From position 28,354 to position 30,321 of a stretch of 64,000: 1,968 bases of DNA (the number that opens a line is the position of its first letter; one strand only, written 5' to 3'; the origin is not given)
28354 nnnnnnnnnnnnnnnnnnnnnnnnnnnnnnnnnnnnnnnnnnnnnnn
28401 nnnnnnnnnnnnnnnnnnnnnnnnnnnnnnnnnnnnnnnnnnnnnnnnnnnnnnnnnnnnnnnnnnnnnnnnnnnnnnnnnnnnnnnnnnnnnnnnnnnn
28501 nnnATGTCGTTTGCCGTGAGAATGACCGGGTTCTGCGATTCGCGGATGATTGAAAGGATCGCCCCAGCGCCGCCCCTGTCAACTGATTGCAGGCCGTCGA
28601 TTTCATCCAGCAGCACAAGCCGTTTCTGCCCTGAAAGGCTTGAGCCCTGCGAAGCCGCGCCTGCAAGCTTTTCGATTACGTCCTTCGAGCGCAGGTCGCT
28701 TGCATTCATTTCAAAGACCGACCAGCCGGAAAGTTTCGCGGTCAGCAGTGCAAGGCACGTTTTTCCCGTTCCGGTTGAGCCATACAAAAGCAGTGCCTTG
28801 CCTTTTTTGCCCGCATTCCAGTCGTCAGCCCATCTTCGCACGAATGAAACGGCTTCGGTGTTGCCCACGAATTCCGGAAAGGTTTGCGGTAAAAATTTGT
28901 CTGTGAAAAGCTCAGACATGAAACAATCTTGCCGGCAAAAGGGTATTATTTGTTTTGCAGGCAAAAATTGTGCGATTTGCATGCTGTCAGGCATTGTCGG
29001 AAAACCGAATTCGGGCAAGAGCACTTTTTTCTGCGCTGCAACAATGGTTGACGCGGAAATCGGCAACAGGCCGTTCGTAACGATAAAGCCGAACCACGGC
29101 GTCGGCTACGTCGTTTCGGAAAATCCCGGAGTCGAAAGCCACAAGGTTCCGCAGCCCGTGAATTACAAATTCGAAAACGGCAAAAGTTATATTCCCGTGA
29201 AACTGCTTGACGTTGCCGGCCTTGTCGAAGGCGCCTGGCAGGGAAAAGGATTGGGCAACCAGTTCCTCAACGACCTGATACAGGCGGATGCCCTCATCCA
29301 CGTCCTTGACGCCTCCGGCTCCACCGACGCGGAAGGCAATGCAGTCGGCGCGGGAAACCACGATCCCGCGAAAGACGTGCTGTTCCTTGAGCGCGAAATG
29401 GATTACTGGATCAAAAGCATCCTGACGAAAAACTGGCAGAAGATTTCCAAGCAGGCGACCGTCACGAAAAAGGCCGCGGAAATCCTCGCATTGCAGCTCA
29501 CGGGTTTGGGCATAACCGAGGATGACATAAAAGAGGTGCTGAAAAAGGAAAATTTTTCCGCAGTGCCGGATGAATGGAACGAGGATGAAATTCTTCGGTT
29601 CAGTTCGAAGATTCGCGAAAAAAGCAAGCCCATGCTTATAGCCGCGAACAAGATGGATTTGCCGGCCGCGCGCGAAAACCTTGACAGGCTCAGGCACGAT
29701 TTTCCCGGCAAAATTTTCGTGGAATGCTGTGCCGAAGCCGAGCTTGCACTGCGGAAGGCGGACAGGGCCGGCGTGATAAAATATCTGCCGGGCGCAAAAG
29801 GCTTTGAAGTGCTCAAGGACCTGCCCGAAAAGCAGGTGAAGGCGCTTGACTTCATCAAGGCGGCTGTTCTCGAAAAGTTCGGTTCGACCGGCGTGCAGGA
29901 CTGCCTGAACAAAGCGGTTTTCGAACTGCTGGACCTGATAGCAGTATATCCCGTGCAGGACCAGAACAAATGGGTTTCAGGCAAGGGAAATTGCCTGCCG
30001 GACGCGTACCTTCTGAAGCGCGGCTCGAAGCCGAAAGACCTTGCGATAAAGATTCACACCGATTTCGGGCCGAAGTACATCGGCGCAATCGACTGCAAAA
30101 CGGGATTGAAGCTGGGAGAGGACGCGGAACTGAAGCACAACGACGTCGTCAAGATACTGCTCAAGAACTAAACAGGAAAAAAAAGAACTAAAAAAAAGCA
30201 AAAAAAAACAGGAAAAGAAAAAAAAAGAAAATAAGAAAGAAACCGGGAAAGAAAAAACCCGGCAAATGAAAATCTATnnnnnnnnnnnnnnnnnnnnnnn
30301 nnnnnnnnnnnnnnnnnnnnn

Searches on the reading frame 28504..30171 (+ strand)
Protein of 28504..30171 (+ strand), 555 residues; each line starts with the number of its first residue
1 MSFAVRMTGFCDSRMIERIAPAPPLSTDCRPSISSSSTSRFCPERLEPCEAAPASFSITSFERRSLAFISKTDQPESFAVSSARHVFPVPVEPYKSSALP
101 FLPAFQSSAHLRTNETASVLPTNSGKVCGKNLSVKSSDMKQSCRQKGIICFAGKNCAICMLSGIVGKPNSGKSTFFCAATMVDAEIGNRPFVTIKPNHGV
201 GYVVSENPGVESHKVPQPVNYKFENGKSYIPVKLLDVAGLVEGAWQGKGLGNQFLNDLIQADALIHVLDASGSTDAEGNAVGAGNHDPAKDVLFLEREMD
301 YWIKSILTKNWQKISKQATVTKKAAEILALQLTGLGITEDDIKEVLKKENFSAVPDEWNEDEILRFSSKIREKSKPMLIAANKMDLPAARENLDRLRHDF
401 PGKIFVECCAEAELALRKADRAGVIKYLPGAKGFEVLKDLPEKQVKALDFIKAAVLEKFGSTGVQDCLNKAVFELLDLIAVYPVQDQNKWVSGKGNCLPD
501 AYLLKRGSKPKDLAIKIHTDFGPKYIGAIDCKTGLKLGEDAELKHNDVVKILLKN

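Call 10: search_protein_families(library=pfam, max_evalue=0.001, proteins=[window:28504-30171:+])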
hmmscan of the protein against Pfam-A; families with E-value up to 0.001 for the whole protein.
window:28504-30171:+ (555 aa): 4 families
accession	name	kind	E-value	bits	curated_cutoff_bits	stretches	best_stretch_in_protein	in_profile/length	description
PF08438.16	YGR210-like_G4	-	7.3e-37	126.5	24.7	1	380-486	1-108/108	Obg-like GTPase YGR210-like, G4 motif-containing domain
PF01926.29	MMR_HSR1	-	4.7e-15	56.1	21.9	1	163-274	3-89/113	50S ribosome-binding GTPase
PF02824.27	TGS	-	2.4e-08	34.3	22.2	1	498-552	5-59/60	TGS domain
PF02421.24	FeoB_N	-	1e-05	25.5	27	1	164-199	5-40/156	Ferrous iron transport protein B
